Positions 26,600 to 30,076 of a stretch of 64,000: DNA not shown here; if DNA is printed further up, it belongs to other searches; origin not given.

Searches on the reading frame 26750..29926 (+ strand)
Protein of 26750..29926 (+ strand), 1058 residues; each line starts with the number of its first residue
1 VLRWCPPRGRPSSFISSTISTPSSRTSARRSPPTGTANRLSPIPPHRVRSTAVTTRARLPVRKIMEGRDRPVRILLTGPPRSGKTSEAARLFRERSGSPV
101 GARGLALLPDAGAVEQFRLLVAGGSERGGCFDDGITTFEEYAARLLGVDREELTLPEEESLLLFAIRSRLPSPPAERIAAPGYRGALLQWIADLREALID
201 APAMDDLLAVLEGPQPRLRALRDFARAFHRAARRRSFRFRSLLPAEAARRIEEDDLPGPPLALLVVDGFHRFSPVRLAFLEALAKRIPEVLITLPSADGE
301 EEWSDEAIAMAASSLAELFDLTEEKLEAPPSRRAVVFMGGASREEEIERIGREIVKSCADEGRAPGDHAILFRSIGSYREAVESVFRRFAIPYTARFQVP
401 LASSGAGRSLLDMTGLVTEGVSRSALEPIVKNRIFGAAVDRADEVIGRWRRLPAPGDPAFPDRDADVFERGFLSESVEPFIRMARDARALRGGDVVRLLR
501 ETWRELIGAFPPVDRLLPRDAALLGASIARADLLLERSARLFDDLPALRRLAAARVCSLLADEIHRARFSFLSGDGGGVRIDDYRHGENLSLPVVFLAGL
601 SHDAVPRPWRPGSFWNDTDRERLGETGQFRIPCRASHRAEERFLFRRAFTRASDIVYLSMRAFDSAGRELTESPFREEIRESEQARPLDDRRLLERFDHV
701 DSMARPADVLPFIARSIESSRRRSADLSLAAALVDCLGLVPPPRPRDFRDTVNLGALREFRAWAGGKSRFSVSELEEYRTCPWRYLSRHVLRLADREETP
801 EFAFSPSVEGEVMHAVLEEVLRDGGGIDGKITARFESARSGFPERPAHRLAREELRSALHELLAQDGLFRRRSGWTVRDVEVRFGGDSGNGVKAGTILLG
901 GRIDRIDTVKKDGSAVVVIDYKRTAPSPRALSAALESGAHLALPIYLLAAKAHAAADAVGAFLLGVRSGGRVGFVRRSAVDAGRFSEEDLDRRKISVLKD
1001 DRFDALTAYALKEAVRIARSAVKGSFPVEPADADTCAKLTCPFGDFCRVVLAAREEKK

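Call 39: search_protein_families(library=pfam, proteins=[window:26750-29926:+], max_evalue=0.0001)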
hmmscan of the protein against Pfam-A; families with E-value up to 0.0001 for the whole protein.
window:26750-29926:+ (1058 aa): 1 family
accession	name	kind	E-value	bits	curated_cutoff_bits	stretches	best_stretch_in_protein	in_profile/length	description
PF12705.13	PDDEXK_1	-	4.5e-34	118.9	22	1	769-1048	1-247/247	PD-(D/E)XK nuclease superfamily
